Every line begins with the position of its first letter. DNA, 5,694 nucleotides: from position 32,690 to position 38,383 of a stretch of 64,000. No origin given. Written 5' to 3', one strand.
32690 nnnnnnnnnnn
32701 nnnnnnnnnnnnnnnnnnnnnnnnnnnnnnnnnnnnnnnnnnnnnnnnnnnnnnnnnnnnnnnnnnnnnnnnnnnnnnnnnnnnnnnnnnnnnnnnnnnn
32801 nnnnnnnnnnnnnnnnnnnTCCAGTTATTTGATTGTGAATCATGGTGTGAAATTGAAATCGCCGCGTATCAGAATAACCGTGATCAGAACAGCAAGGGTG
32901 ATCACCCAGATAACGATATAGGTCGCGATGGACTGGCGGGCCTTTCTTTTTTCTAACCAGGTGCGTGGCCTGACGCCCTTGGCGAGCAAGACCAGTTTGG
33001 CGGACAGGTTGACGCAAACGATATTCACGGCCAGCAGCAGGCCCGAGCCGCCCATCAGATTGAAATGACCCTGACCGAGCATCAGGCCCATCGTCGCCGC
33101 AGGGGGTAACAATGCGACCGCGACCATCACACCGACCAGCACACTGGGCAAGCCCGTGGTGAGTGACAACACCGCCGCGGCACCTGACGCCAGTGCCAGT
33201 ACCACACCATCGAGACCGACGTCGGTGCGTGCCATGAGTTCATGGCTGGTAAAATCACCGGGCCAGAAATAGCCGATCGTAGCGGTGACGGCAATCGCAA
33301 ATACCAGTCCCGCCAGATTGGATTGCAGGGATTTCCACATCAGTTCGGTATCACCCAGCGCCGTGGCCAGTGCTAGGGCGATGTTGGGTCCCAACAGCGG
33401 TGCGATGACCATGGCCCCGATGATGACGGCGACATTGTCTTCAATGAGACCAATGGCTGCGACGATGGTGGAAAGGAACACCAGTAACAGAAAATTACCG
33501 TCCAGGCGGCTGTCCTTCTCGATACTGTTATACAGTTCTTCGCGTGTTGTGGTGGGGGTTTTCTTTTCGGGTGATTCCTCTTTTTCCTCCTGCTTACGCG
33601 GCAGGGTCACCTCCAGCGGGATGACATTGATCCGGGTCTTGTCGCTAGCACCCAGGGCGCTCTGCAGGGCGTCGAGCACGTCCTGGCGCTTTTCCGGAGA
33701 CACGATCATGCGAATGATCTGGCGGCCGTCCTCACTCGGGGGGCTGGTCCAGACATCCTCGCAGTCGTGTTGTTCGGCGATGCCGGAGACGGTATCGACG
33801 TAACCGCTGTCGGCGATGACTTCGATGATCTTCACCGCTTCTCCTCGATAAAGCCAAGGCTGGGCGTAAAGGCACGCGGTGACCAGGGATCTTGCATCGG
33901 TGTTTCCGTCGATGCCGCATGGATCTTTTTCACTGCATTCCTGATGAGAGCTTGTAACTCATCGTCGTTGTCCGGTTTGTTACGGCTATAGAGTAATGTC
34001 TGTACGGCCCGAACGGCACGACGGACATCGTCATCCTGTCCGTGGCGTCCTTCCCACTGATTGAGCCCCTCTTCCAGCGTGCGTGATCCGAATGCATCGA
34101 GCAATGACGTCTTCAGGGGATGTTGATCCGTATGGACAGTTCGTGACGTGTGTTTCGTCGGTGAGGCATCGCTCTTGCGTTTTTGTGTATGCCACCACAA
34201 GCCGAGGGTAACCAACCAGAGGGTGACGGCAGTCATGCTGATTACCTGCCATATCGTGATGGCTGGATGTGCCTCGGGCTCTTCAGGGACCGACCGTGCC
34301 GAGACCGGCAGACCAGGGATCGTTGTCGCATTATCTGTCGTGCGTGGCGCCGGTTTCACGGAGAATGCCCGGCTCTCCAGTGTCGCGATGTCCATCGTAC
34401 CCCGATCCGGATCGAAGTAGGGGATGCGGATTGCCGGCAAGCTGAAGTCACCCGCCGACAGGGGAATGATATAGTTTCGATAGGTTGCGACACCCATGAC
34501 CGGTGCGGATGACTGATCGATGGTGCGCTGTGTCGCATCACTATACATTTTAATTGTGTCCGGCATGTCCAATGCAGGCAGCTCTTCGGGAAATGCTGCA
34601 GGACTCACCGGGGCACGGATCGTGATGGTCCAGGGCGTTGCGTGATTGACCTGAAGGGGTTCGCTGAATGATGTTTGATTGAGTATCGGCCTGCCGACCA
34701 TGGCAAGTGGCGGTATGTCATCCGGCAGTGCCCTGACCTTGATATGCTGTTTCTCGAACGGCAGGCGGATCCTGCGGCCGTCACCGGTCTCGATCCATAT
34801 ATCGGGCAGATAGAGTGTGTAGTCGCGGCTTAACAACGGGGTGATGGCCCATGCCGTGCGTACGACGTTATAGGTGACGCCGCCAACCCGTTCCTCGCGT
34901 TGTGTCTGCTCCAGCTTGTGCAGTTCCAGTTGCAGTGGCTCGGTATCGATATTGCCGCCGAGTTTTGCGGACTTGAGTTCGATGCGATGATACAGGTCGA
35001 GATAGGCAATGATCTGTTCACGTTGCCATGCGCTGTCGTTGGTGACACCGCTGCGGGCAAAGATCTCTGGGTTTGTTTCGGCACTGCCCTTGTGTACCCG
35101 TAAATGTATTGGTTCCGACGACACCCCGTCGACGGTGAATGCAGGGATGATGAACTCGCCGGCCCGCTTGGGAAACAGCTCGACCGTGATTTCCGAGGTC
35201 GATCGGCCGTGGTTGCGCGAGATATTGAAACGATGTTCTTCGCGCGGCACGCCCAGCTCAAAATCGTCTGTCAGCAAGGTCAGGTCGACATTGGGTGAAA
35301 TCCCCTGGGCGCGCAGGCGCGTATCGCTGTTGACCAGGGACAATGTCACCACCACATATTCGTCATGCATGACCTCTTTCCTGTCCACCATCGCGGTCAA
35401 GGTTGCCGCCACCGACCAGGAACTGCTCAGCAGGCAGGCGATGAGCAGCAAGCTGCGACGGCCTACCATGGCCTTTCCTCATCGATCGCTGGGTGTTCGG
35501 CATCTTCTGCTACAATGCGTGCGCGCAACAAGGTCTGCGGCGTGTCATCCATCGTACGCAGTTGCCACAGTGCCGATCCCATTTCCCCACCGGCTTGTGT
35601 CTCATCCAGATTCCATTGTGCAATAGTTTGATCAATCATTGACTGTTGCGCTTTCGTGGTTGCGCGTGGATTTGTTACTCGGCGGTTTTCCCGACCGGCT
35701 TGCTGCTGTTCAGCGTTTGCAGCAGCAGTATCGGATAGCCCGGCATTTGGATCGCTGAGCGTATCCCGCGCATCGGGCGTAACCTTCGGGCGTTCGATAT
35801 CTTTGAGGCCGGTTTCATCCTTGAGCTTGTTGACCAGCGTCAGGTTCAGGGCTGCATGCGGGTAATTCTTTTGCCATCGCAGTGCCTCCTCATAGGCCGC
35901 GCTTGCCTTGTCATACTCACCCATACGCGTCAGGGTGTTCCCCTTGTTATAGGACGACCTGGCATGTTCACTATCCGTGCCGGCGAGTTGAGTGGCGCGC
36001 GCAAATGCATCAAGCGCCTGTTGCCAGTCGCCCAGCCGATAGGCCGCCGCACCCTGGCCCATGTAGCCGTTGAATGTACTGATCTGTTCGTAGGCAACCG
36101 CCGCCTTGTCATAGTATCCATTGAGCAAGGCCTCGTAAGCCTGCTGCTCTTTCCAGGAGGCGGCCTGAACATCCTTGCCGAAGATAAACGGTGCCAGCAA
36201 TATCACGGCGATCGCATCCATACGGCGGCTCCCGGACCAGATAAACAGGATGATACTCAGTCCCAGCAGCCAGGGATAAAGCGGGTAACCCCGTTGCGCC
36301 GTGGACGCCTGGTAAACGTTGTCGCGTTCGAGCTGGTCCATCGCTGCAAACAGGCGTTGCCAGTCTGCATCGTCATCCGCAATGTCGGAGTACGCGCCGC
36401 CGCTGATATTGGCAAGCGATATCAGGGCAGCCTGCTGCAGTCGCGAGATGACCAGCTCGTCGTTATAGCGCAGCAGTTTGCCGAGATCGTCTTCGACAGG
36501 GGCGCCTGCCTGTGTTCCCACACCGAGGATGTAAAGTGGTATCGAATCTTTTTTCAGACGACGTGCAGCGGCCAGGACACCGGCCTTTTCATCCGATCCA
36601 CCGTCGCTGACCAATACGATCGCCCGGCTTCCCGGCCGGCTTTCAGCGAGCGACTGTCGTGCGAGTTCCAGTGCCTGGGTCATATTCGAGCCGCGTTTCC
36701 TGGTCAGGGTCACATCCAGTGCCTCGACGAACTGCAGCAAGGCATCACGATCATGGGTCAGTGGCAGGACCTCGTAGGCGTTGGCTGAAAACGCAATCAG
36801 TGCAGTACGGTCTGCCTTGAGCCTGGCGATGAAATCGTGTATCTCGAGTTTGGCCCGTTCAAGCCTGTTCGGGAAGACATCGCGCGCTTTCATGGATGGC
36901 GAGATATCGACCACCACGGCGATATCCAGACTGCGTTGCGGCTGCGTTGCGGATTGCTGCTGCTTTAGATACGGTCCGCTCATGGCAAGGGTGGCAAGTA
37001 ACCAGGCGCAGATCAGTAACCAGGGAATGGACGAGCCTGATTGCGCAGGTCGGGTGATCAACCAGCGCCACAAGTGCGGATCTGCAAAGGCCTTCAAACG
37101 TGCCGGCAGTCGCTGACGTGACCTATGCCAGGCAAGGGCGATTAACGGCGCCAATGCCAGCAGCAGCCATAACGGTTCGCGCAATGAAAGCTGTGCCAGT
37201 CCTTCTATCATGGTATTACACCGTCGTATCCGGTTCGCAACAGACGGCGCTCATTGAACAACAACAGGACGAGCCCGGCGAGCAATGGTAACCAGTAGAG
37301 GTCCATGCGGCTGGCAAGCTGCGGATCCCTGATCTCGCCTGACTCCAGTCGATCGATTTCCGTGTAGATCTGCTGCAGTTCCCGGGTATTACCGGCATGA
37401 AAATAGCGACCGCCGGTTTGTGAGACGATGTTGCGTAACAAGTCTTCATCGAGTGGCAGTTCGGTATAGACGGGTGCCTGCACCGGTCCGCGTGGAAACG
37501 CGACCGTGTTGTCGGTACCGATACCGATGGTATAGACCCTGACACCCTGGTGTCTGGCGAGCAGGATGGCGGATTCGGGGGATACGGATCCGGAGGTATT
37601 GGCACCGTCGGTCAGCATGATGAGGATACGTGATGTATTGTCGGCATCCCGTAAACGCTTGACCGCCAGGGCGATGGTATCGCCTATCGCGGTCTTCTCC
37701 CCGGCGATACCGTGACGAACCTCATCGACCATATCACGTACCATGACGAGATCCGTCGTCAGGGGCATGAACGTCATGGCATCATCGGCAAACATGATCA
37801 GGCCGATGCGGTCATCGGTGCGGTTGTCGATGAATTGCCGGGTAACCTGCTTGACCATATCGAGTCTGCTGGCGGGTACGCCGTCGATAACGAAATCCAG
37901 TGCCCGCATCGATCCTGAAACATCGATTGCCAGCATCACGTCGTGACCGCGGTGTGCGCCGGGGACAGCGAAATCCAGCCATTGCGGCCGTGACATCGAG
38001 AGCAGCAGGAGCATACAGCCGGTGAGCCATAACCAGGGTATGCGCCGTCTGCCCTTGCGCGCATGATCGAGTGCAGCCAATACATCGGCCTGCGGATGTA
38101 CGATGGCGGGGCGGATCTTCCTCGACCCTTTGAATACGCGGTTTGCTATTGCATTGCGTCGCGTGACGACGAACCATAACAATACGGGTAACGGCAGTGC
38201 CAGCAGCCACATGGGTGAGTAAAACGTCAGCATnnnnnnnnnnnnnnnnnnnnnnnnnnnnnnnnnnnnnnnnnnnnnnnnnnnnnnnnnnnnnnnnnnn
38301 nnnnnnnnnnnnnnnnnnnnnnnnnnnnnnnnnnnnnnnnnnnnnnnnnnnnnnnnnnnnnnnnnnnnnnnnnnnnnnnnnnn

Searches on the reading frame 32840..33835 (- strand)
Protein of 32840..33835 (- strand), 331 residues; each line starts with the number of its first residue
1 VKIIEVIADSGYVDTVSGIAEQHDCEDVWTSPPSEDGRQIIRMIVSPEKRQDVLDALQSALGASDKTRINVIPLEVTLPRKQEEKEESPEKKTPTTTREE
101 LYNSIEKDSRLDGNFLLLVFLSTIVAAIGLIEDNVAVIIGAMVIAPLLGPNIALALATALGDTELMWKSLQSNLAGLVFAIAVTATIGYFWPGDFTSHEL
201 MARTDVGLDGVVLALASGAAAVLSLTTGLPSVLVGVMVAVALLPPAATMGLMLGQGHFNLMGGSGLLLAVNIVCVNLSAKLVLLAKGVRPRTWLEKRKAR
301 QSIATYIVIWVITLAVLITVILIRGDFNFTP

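Call 54: search_protein_families(library=pfam, proteins=[window:32840-33835:-], max_evalue=0.00001)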
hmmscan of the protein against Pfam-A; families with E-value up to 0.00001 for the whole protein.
window:32840-33835:- (331 aa): 1 family
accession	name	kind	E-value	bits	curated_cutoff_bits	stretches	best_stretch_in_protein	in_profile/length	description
PF04087.19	DUF389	-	7.5e-38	130.1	23.9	1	142-277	1-137/137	Domain of unknown function (DUF389)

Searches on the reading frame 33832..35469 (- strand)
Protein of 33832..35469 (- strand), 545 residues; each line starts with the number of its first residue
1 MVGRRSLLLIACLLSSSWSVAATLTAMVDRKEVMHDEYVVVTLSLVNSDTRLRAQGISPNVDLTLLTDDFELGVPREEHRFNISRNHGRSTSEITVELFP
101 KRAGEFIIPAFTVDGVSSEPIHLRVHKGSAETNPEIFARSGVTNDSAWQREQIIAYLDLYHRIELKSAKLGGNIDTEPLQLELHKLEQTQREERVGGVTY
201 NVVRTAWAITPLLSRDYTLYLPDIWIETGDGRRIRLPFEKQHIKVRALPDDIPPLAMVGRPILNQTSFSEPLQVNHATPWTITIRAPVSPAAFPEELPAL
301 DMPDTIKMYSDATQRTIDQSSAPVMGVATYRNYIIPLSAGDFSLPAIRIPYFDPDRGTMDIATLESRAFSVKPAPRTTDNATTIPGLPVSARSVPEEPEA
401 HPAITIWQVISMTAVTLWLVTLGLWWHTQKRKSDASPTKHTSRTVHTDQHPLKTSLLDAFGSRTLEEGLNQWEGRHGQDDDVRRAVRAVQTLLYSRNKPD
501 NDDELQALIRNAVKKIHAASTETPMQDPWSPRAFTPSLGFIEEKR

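Call 54: search_protein_families(library=pfam, proteins=[window:33832-35469:-], max_evalue=0.00001)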
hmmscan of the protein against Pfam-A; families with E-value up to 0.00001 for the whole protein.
window:33832-35469:- (545 aa): 1 family
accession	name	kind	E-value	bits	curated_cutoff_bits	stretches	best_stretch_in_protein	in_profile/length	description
PF13584.12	BatD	-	5.2e-15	56.3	24.1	1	27-125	2-92/92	BatD DUF11 like domain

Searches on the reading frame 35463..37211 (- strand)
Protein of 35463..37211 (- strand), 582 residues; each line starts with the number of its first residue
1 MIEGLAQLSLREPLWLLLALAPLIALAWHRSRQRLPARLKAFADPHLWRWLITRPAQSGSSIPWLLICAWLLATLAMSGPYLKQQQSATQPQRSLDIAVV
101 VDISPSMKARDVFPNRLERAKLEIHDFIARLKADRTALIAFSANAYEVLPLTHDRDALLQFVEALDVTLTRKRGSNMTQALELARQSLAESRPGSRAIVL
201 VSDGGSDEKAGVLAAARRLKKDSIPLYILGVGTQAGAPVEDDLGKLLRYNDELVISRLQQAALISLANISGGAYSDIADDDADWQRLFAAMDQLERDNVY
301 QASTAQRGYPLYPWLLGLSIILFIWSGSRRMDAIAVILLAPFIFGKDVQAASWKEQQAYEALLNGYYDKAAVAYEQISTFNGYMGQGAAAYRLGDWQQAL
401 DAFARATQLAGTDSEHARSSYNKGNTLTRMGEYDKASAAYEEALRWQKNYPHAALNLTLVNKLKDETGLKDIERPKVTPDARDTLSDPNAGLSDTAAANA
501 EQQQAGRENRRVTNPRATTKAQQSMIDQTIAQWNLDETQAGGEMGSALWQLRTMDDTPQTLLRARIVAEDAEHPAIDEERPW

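Call 85: search_protein_families(library=pfam, proteins=[window:35463-37211:-], max_evalue=0.00001)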
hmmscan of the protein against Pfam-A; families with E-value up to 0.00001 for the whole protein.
window:35463-37211:- (582 aa): 7 families
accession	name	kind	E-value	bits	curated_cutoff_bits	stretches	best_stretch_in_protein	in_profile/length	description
PF13519.12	VWA_2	-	6e-20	72.3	27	1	98-204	2-106/107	von Willebrand factor type A domain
PF00092.34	VWA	-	8.8e-17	62.3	23.8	1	96-240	1-144/174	von Willebrand factor type A domain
PF00515.34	TPR_1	-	3.9e-10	39.6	27.8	1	418-444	2-28/34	Tetratricopeptide repeat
PF13424.12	TPR_12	-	9.6e-10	39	30.1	1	381-448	4-76/77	Tetratricopeptide repeat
PF07719.23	TPR_2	-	1e-09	38.2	27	0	420-449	4-33/34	Tetratricopeptide repeat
PF05762.20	VWA_CoxE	-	7e-07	29.3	26.4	1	85-229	47-185/222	VWA domain containing CoxE-like protein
PF13432.12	TPR_16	-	8.4e-06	26.6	32.7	1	386-452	3-63/65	Tetratricopeptide repeat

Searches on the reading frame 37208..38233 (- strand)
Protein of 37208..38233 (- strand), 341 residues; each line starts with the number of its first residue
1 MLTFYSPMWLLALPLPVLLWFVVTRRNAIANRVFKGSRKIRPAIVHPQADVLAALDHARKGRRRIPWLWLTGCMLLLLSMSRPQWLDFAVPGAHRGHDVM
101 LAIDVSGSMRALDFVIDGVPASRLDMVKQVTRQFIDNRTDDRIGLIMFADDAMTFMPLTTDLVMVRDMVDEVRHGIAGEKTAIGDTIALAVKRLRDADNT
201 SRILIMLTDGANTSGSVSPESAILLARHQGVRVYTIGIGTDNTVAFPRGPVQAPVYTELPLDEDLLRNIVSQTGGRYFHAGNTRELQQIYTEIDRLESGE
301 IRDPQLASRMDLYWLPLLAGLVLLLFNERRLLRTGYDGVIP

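Call 85: search_protein_families(library=pfam, proteins=[window:37208-38233:-], max_evalue=0.00001)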
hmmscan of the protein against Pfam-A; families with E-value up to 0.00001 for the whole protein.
window:37208-38233:- (341 aa): 2 families
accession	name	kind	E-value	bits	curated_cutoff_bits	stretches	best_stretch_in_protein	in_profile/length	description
PF00092.34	VWA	-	5.8e-21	75.9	23.8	1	98-291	1-173/174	von Willebrand factor type A domain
PF13519.12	VWA_2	-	5.4e-17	62.8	27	1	99-210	1-106/107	von Willebrand factor type A domain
